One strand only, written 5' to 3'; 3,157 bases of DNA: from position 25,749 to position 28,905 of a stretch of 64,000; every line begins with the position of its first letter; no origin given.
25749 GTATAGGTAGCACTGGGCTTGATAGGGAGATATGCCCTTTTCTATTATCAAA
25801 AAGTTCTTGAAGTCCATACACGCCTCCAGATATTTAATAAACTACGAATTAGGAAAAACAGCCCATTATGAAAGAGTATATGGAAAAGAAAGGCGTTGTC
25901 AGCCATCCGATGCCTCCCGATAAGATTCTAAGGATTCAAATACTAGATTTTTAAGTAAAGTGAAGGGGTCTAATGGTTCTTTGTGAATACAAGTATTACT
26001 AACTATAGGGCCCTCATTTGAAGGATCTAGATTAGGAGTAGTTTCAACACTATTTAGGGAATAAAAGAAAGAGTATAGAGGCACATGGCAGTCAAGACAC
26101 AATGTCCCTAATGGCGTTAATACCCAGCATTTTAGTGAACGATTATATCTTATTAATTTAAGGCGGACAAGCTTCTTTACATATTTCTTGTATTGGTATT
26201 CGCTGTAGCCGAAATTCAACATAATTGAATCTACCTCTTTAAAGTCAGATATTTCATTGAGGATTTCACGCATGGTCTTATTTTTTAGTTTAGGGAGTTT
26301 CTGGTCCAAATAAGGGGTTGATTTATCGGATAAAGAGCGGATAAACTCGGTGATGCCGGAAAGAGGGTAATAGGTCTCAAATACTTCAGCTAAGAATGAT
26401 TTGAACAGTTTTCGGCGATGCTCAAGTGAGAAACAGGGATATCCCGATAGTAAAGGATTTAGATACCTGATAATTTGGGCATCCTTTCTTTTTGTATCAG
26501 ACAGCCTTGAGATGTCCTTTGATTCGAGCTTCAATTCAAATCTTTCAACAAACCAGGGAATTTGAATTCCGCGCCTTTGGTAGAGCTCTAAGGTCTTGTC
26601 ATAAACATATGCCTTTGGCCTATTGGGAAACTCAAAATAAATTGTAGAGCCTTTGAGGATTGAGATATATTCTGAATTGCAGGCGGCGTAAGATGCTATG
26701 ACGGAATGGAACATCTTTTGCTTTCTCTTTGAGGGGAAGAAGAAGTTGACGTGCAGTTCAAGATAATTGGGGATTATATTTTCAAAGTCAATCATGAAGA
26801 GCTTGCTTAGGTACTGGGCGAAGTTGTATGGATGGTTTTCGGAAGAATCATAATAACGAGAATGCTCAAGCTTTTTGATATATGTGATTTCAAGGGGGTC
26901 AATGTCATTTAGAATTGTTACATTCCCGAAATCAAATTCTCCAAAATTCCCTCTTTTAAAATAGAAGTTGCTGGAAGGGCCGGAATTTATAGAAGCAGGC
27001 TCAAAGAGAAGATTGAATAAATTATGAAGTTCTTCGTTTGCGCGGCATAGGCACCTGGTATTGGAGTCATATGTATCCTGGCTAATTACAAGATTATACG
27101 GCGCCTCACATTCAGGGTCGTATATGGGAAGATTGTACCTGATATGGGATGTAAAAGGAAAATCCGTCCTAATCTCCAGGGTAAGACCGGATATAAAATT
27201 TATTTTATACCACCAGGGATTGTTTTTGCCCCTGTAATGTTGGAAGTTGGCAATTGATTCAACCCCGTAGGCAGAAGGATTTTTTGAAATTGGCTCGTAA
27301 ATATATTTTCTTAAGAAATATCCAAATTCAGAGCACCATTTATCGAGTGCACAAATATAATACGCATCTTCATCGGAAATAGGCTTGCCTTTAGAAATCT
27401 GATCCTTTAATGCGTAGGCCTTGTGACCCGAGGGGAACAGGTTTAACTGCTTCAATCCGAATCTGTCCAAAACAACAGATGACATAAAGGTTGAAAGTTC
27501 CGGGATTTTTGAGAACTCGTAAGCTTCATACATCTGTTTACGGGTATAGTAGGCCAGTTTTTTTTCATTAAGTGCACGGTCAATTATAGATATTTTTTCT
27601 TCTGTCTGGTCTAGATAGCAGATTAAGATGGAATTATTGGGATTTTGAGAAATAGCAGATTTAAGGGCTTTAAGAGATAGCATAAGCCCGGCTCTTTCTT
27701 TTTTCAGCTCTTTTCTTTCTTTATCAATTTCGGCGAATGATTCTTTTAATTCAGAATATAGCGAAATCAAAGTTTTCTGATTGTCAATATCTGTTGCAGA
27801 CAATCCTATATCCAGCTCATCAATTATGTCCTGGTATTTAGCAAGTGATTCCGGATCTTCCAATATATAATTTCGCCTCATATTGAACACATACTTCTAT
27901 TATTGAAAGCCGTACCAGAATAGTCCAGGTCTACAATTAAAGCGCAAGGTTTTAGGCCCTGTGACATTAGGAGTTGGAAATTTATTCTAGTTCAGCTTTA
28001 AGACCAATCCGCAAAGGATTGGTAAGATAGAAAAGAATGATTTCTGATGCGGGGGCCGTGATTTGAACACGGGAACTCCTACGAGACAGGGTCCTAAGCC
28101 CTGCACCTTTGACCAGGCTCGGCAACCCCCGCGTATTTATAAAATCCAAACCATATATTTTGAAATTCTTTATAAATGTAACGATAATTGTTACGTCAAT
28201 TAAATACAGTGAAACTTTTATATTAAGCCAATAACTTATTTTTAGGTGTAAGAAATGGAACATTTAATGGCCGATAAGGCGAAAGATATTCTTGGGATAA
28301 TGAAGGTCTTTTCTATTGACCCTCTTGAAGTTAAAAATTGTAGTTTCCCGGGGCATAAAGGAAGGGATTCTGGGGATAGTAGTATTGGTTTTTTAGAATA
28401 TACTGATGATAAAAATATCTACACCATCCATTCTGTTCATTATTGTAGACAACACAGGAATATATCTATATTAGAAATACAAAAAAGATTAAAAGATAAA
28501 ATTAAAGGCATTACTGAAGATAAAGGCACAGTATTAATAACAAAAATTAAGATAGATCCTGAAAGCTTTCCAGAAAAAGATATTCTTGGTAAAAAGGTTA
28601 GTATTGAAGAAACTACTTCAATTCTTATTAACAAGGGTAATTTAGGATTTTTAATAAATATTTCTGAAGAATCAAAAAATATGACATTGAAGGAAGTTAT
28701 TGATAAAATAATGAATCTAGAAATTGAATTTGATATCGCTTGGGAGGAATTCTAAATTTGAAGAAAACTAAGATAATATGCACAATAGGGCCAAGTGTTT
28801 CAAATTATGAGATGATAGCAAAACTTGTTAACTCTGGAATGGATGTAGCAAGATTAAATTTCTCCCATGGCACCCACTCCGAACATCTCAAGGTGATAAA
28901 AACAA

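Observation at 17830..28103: ~10.3 kb integrated element at tRNA-Leu(TAG) flanked by 56 bp direct repeats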

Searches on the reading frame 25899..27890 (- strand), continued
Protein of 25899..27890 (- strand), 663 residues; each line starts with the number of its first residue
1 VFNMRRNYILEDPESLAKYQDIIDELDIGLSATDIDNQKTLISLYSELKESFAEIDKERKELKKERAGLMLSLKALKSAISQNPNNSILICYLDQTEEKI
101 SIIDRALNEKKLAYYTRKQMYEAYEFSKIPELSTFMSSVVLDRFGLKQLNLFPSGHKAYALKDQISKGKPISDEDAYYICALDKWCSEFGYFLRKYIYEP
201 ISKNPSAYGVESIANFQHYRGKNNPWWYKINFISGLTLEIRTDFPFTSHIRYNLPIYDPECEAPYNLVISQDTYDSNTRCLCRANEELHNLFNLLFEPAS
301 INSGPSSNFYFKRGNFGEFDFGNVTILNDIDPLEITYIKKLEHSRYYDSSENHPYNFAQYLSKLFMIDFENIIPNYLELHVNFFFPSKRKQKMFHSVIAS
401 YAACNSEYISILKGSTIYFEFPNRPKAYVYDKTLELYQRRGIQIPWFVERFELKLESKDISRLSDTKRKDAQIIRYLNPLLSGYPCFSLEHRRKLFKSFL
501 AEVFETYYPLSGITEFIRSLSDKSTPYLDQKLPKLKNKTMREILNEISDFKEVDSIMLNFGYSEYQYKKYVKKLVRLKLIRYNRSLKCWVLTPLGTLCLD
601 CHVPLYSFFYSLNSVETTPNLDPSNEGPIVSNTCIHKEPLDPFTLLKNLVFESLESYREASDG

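Call 72: find_related_loci(query=A8, collection=genome_contigs, flank=10000)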
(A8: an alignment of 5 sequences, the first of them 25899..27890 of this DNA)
Query A8 (663 aa) in genome_contigs; peptide patterns used: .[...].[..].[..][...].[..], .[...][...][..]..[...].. (x = any residue, [..] = any of these).
41 stretches matched a pattern; 1 encode a relative of the query (tblastn E <= 1e-3); 1 distinct loci.
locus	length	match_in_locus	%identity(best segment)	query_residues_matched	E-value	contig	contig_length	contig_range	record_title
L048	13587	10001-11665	28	46-636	3e-53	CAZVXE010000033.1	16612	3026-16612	MAG TPA_asm: uncultured Thermococci archaeon isolate binchicken_co257_23 genome assembly, contig: NODE_3720_length_16612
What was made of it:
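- Tried and rejected: GTDB species-representative genomes: only one relative of the rep-like protein was found, in an uncultured 'Thermococci' MAG (call 72).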

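Call 75: predict_structure(alignment_id=A7)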
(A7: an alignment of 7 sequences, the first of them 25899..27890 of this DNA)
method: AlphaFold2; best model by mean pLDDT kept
length: 663 residues; sequences in the alignment: 7
mean_pLDDT: 62.4   pTM: 0.51
mean pLDDT of the five models: 62.4, 61.0, 60.5, 58.4, 56.1
residues with pLDDT >= 90: 29; 70-90: 255; 50-70: 170; < 50: 209
segments of 3 or more residues with pLDDT < 50: 1-43, 126-134, 257-270, 298-330, 348-350, 466-473, 482-485, 512-536, 601-663
pLDDT, mean of each block of 10 residues (from residue 1): 28 43 36 33 61 86 90 88 83 90 89 77 49 54 75 72 84 83 81 85 87 82 77 86 84 59 38 71 83 63 36 33 36 59 54 60 76 76 65 64 64 66 76 53 64 81 54 50 54 72 72 45 37 47 71 69 70 67 73 58 42 33 29 27 42 39 30
secondary structure, 60 per line:
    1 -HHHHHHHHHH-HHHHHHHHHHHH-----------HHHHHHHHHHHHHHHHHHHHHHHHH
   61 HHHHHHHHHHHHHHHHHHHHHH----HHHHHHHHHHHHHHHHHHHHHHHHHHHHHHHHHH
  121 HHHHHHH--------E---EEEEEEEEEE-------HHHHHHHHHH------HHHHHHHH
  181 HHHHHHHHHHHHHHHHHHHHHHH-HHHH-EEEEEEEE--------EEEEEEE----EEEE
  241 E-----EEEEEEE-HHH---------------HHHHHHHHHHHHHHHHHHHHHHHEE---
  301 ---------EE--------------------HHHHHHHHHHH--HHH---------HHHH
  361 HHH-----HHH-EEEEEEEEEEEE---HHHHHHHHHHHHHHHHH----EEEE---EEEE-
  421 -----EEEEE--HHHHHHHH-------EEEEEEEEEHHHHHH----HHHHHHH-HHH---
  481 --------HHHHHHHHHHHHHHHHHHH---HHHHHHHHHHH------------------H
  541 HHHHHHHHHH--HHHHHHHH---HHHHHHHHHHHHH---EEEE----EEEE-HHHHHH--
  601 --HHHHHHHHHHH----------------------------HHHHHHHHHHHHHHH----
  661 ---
elements in order (helices of 4 or more, strands of 3 or more residues): H2-11 H13-24 H36-82 H87-127 E140-149 H157-166 H173-203 H205-208 E210-217 E226-232 E237-241 E247-253 H273-295 H332-342 H357-363 E373-384 H388-404 E409-412 E416-419 E426-430 H433-440 E448-456 H457-462 H467-473 H489-507 H511-521 H540-550 H553-560 H564-576 E580-583 E588-591 H593-598 H603-613 H642-656
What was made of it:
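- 25899..27881 (-): 660-aa Rep_trans-like protein, the putative rolling-circle initiator. Its layout is an N-terminal coiled coil, an alpha/beta catalytic-like domain (about 140-460), a winged helix (about 540-600) and a tail. The AF2 model has pLDDT 62 (call 75).
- On Rep_trans (PF02486): The AF2 model has pLDDT 62.4 (call 75).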

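Call 79: find_related_loci(query=A8, collection=viral_contigs, flank=10000)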
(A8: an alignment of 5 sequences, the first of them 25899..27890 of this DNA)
Query A8 (663 aa) in viral_contigs; peptide patterns used: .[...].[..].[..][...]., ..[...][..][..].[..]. (x = any residue, [..] = any of these).
55 stretches matched a pattern, but none encodes a relative of the query by tblastn (E <= 1e-3).

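Call 83: fold_search(model_id=the predicted structure, library=pdb)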
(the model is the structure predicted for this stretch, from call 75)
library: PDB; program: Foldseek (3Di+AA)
matches with E <= 10: 447; with E <= 0.001: 0
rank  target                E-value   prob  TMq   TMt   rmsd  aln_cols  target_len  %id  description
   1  2p9s_D                1.4e-02  0.25  0.09  0.18  22.0       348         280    9  Structure of bovine Arp2/3 complex co-crystallized with ATP/Mg2+ (released 2007-05-29)
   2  8tah_D                1.5e-02  0.47  0.11  0.21  21.1       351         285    9  Cryo-EM structure of Cortactin-bound to Arp2/3 complex (released 2023-09-27)
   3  1k8k_D                1.7e-02  0.30  0.10  0.18  20.7       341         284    9  Crystal Structure of Arp2/3 Complex (released 2001-12-07)
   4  1u2v_D                1.8e-02  0.41  0.11  0.22  21.5       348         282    8  Crystal structure of Arp2/3 complex with bound ADP and calcium (released 2004-11-09)
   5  2p9i_D                3.2e-02  0.20  0.09  0.18  21.6       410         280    9  Crystal Structure of bovine Arp2/3 Complex co-crystallized with ADP and crosslinked with gluteraldehyde (released 2007-05-29)
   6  3dxm_D                3.4e-02  0.25  0.10  0.18  19.1       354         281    8  Structure of Bos taurus Arp2/3 Complex with Bound Inhibitor CK0993548 (released 2009-07-28)
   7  6yw6_D                5.3e-02  0.33  0.11  0.23  20.2       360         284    7  Cryo-EM structure of the ARP2/3 1B5CL isoform complex. (released 2020-07-22)
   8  2p9u_D                7.6e-02  0.18  0.10  0.20  21.9       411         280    8  Crystal structure of bovine Arp2/3 complex co-crystallized with AMP-PNP and calcium (released 2007-05-29)
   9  6w18_D                1.1e-01  0.38  0.09  0.18  13.7       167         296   11  Structure of S. pombe Arp2/3 complex in inactive state (released 2020-08-12)
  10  6x94                  1.3e-01  0.25  0.10  0.15  18.2       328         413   10  An orthogonal seryl-tRNA synthetase/tRNA pair for noncanonical amino acid mutagenesis in Escherichia coli (released 2020-11-04)
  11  7kym_B                1.7e-01  0.85  0.10  0.39  18.7       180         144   14  Crystal structure of the MarR family transcriptional regulator from Bradyrhizobium japonicum (released 2021-12-15)
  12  8hm3_B                1.7e-01  0.08  0.06  0.08  32.4       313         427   10  Complex of PPIase-BfUbb (released 2023-11-29)
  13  8p7b_B                1.8e-01  0.15  0.13  0.17  24.3       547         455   10  CryoEM structure of METTL6 tRNA SerRS complex in a 1:2:2 stoichiometry (released 2024-06-12)
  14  6he3_A                2.5e-01  0.10  0.11  0.16  26.1       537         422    9  Pseudomonas aeruginosa Seryl-tRNA Synthetase in Complex with 5'-O-(N-(L-seryl)-sulfamoyl)cytidine (released 2019-12-04)
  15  6gir                  2.7e-01  0.25  0.14  0.21  23.9       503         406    9  Arabidopsis thaliana cytosolic seryl-tRNA synthetase (released 2019-01-02)
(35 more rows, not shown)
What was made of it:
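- On Rep-Arvir (DUF7845, PF25227): MarR-type fold hits appear in call 83.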

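Call 110: fold_search(model_id=the predicted structure, library=viral)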
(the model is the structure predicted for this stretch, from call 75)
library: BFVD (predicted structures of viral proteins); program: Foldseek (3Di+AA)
matches with E <= 10: 492; with E <= 0.001: 2
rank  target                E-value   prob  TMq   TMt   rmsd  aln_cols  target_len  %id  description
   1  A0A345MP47            1.8e-04  0.99  0.17  0.27  17.0       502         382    9  (no name in the UniProt tables at hand)
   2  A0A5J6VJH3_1          9.7e-04  0.87  0.16  0.13  24.9       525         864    9  Uncharacterized protein [Megaviridae environmental sample]
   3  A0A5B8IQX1            2.9e-03  0.51  0.13  0.20  27.2       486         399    8  Transcription factor TFIID [Mimiviridae sp. ChoanoV1]
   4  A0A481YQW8            5.4e-03  0.72  0.16  0.10  29.8       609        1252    9  Early transcription factor large subunit-like protein [Marseillevirus LCMAC101]
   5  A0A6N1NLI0            1.5e-02  0.66  0.12  0.22  18.0       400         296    8  Putative orfan [Tupanvirus soda lake]
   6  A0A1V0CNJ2            1.6e-02  0.80  0.18  0.11  21.9       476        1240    8  (no name in the UniProt tables at hand)
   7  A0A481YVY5            2.2e-02  0.63  0.17  0.14  25.6       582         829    9  Uncharacterized protein [Marseillevirus LCMAC102]
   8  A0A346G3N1            4.4e-02  0.41  0.15  0.29  21.5       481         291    9  (no name in the UniProt tables at hand)
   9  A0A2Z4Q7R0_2          5.2e-02  0.16  0.13  0.08  38.2       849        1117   10  Tape measure protein [Gordonia phage Suzy]
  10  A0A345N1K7            6.3e-02  0.72  0.18  0.34  18.3       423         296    8  (no name in the UniProt tables at hand)
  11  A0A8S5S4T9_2          8.5e-02  0.14  0.11  0.10  38.8       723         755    9  Minor tail protein [Siphoviridae sp. ctiV651]
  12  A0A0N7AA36            1.4e-01  0.95  0.09  0.41  15.4       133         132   14  (no name in the UniProt tables at hand)
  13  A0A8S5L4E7            1.6e-01  0.23  0.11  0.17  28.5       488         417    8  Maturation protein [ssRNA phage SRR6254353_1]
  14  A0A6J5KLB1            1.6e-01  0.09  0.10  0.10  44.0       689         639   10  Uncharacterized protein [uncultured Caudovirales phage]
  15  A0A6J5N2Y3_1          1.7e-01  0.08  0.12  0.07  40.3       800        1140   10  Phage head morphogenesis domain containing protein [uncultured Caudovirales phage]
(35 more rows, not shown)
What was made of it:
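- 25899..27881 (-): BFVD Foldseek hits include a TBP/TFIID (call 110).
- On Rep_trans (PF02486): BFVD hits are A0A345MP47 at 1.8e-4 and a mimivirus TFIID at 2.9e-3 (call 110).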

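Call 123: search_protein_families(library=pfam, proteins=[L031:12061-12408:+, L031:13987-14421:-, L031:13248-13460:-], max_evalue=1)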
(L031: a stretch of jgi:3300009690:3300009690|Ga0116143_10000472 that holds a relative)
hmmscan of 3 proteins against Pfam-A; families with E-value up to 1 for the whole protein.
L031:12061-12408:+ (115 aa): 7 families
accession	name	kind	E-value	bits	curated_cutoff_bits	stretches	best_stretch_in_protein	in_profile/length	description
PF00412.28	LIM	-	0.00045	20.8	22.9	1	75-106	26-56/58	LIM domain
PF24734.1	DUF7685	-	0.017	15.5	27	1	78-106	2-34/43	Domain of unknown function (DUF7685)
PF12773.13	DZR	-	0.045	14.4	27.3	0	64-106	1-33/45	Double zinc ribbon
PF15244.11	HSD3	-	0.092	12.7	27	1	69-89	215-236/416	Spermatogenesis-associated protein 7, or HSD3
PF10170.15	C6_DPF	-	0.39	11.5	27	1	76-111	50-86/94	CDPF1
PF02146.23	SIR2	-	0.42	11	24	0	2-55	109-147/180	Sir2 family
PF13639.12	zf-RING_2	-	0.75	10.6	27.3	1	41-81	2-43/44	Ring finger domain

L031:13987-14421:- (144 aa): 1 family
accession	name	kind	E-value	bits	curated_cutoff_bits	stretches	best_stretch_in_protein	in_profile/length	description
PF17572.7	DUF5478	-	0.049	14.2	27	1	72-119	15-58/86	Family of unknown function (DUF5478)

L031:13248-13460:- (70 aa): 0 families

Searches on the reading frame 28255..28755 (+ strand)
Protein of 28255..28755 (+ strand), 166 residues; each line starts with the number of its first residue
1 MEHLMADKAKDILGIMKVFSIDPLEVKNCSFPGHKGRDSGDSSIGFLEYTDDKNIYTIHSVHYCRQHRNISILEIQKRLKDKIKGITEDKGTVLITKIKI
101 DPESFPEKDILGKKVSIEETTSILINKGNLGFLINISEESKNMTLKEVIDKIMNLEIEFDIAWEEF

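Call 6: search_protein_families(library=pfam, proteins=[window:28255-28755:+], max_evalue=0.1)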
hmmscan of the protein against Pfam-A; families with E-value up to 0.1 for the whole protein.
window:28255-28755:+ (166 aa): 0 families

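Call 17: find_encoding_contigs(protein=window:28255-28755:+, flank=8000, max_places=10)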
Protein window:28255-28755:+ (166 aa): 23 contigs read that carry it; 10 places shown.
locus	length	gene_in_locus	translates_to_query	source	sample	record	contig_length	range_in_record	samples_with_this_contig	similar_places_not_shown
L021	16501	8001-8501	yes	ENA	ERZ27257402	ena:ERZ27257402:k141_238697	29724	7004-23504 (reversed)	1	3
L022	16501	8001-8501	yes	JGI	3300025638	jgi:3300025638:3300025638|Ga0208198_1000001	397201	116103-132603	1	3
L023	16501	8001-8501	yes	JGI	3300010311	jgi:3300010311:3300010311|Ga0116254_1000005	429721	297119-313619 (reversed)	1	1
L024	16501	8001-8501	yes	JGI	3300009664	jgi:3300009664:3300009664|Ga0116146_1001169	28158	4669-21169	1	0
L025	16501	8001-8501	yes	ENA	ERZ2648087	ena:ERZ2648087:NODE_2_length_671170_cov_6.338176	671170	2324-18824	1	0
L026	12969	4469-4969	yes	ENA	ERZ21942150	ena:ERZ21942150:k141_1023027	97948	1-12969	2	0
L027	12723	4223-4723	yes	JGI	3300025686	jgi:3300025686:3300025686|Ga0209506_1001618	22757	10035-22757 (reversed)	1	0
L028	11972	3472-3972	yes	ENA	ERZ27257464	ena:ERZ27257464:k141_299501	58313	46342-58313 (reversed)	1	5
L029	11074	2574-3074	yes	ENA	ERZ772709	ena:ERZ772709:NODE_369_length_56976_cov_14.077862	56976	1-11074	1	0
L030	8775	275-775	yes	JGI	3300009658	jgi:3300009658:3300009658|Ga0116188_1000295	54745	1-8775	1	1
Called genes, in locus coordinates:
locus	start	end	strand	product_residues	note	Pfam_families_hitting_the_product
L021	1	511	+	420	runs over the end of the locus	-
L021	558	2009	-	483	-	PF00515:TPR_1 (faint), PF07719:TPR_2 (faint), PF13424:TPR_12 (faint)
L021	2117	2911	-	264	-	-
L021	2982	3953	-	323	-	PF00589:Phage_integrase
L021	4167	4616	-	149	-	-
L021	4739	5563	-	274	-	PF00589:Phage_integrase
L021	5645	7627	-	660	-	-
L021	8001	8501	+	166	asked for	-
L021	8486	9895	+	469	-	PF00224:PK, PF02887:PK_C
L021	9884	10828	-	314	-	-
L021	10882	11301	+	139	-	PF01951:Archease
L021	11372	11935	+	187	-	PF00582:Usp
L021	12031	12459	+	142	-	PF02001:DUF134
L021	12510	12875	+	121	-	PF02579:Nitro_FeMo-Co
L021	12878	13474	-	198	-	PF08901:DUF1847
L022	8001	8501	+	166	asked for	-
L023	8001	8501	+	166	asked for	-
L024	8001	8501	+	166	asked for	-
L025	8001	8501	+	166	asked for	-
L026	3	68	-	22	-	?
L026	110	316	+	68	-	-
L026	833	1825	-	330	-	PF01978:TrmB (weak)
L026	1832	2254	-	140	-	-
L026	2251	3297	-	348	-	PF08192:Peptidase_S64 (weak)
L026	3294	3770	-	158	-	-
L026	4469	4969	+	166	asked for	-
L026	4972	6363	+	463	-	PF00224:PK, PF02887:PK_C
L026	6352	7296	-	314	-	-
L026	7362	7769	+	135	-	PF01951:Archease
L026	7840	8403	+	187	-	PF00582:Usp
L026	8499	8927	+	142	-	PF02001:DUF134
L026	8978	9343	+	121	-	PF02579:Nitro_FeMo-Co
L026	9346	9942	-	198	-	PF08901:DUF1847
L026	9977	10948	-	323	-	PF00586:AIRS, PF02769:AIRS_C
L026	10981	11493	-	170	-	PF04079:SMC_ScpB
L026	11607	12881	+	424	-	PF01523:PmbA_TldD_1st, PF19289:PmbA_TldD_3rd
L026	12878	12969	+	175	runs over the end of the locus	PF13207:AAA_17, PF13238:AAA_18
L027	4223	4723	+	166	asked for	-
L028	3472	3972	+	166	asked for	-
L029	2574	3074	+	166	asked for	-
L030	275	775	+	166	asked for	-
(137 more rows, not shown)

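Call 114: search_protein_families(library=pfam, proteins=[L026:833-1825:-, L026:2251-3297:-], max_evalue=0.01)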
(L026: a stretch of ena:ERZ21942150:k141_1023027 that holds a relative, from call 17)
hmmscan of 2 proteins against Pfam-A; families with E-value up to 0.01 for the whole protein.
L026:833-1825:- (330 aa): 11 families
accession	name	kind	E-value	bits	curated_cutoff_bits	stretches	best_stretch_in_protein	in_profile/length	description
PF01978.25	TrmB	-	5.7e-07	29.7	25.6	1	41-82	24-65/68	Sugar-specific transcriptional regulator TrmB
PF13551.12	HTH_29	-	6.7e-05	23.3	28.1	1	32-69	4-42/64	Winged helix-turn helix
PF13730.12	HTH_36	-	0.00032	20.9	25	1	44-69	30-55/55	Helix-turn-helix domain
PF13412.12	HTH_24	-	0.00095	19.1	21.9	1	29-70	5-48/48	Winged helix-turn-helix DNA-binding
PF09339.16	HTH_IclR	-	0.0026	17.9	22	1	39-72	18-51/52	IclR helix-turn-helix domain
PF12840.13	HTH_20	-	0.0039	17.6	27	1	31-71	8-50/51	Helix-turn-helix domain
PF14394.12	DUF4423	-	0.0045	17.3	30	1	42-76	39-75/165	Domain of unknown function (DUF4423)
PF08279.18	HTH_11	-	0.005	17.1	25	0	40-69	16-46/55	HTH domain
PF12802.13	MarR_2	-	0.0062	17.1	27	0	39-72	18-53/61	MarR family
PF10007.15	DUF2250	-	0.0078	16.8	24.4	0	41-73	24-56/93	Uncharacterized protein conserved in archaea (DUF2250)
PF13384.12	HTH_23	-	0.0089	16.3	24.6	0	31-67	9-45/50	Homeodomain-like domain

L026:2251-3297:- (348 aa): 3 families
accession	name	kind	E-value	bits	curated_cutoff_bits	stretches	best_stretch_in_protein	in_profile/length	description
PF08192.17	Peptidase_S64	-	6.2e-07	28.7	23.6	1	239-312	577-645/692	Peptidase family S64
PF25819.1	Nal1_C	-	4.6e-05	23.1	26.1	1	241-325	144-229/268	Nal1 C-terminal domain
PF13365.12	Trypsin_2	-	0.00011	23.5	27.6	1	162-320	8-144/144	Trypsin-like peptidase domain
